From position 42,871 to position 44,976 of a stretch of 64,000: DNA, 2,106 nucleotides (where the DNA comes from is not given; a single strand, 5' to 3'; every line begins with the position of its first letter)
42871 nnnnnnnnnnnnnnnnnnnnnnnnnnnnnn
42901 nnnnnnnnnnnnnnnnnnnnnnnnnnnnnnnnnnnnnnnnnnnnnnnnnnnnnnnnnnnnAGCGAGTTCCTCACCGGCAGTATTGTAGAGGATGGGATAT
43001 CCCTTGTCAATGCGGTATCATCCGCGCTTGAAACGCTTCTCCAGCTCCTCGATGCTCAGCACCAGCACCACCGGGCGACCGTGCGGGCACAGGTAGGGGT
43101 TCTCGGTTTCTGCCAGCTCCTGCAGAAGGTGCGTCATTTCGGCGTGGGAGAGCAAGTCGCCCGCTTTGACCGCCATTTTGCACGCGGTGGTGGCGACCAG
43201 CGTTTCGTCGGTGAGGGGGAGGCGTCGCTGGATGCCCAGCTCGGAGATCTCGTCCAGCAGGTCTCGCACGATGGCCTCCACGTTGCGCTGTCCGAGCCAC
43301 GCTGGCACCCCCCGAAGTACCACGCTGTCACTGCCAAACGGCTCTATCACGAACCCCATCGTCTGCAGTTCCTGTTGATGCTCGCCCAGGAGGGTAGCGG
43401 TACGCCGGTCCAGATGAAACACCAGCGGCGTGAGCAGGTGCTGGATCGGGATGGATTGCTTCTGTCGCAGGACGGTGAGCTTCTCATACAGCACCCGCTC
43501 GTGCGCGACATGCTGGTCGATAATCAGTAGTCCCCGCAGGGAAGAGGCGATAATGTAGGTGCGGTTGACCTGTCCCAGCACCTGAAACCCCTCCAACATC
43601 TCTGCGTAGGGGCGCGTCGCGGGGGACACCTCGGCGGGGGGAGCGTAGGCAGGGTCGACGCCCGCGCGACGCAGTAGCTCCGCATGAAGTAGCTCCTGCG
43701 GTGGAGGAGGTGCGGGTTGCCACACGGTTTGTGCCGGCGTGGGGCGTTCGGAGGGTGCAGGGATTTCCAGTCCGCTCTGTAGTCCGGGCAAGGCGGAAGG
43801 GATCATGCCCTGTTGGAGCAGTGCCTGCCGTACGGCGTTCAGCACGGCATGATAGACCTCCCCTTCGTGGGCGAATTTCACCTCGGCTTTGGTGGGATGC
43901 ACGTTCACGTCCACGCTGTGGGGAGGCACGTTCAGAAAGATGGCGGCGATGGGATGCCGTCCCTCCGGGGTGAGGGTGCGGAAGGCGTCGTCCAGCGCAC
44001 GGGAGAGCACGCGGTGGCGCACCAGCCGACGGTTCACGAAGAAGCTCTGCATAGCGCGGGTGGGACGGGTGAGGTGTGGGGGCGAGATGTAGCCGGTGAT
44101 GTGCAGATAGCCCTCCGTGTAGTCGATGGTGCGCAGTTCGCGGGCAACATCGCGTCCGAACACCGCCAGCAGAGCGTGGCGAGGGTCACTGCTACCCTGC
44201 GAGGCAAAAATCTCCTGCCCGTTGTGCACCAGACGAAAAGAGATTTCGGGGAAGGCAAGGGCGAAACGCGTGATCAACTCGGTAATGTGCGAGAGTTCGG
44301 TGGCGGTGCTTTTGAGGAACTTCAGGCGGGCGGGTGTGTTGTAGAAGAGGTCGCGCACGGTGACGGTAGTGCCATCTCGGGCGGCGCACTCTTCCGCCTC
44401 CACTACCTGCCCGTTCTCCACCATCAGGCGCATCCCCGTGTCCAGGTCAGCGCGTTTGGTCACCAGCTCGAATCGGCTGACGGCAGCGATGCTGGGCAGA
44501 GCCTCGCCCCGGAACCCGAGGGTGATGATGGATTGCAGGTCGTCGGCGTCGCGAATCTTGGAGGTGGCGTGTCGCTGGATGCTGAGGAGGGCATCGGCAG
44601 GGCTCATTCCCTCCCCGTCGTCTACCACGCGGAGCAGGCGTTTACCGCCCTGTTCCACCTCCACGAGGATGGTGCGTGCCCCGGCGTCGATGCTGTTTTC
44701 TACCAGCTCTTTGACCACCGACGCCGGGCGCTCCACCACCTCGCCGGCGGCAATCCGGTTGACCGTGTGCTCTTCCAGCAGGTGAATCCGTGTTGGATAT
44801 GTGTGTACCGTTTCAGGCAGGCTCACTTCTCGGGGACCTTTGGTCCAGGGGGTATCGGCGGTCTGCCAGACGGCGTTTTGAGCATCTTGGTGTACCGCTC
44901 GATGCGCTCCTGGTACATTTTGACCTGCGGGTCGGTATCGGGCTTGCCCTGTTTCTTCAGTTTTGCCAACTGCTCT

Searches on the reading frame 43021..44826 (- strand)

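Call 27: search_protein_families(library=ncbifam, proteins=[window:43021-44826:-], max_evalue=0.00001)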
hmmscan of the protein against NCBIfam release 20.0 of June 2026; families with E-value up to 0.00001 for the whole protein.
window:43021-44826:- (602 aa): 8 families
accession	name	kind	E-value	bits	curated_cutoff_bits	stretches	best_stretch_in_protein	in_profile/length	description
TIGR00585.2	mutl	equivalog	1.4e-172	575.5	180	2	14-345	1-332/555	DNA mismatch repair endonuclease MutL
NF000950.0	PRK00095.1-3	equivalog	1.2e-166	555.9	756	2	13-347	3-336/641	DNA mismatch repair endonuclease MutL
NF000953.0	PRK00095.2-4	equivalog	1.3e-160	536.3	693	1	14-601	3-610/611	DNA mismatch repair endonuclease MutL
NF000949.0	PRK00095.1-2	equivalog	9.5e-158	527.1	750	2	12-339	5-328/634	DNA mismatch repair endonuclease MutL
NF000952.0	PRK00095.2-2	subfamily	2.2e-137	459.2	840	2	14-339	3-330/623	DNA mismatch repair endonuclease MutL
NF000948.0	PRK00095.1-1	equivalog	7.1e-108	362.2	701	2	14-343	3-336/625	DNA mismatch repair endonuclease MutL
NF000951.0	PRK00095.2-1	equivalog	1.7e-103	347.2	391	2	13-338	4-334/559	DNA mismatch repair endonuclease MutL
NF000954.0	PRK00095.2-5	equivalog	3.3e-84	283.3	937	1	11-550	4-548/588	DNA mismatch repair endonuclease MutL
